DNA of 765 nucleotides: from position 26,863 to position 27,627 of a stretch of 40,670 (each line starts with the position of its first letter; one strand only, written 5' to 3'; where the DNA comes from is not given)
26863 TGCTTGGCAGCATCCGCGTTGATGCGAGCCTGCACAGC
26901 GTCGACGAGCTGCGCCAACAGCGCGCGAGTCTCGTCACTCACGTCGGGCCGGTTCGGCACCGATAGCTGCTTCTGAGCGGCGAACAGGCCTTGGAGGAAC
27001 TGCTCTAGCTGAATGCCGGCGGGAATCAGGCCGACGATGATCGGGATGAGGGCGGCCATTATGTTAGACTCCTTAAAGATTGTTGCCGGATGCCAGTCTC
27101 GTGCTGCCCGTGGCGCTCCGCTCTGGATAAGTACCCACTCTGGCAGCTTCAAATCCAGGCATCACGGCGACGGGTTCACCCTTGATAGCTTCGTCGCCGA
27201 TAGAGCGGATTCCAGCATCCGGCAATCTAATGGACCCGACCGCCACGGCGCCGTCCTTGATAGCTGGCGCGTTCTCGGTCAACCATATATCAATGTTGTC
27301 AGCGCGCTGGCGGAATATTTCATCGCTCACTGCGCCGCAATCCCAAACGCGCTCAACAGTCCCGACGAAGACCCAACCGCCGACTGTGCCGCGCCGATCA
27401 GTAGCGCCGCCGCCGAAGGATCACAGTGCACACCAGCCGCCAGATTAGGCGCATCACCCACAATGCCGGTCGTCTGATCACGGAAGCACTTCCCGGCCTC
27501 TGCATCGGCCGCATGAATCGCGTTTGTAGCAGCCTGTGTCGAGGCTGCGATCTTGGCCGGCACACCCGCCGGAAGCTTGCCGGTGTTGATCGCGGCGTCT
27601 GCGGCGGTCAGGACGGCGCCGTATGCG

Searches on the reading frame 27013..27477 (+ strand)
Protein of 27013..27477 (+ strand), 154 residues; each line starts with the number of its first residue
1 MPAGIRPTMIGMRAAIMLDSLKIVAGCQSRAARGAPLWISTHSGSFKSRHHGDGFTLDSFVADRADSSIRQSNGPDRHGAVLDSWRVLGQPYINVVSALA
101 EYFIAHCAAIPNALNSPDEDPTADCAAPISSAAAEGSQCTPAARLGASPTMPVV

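Call 70: search_protein_families(library=pfam, proteins=[window:27013-27477:+], max_evalue=0.01)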
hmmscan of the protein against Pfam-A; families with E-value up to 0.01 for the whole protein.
window:27013-27477:+ (154 aa): 1 family
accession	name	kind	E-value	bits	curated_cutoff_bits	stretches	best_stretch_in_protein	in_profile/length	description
PF07618.16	DUF1580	-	0.0043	17.1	24.4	1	68-102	19-52/57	Protein of unknown function (DUF1580)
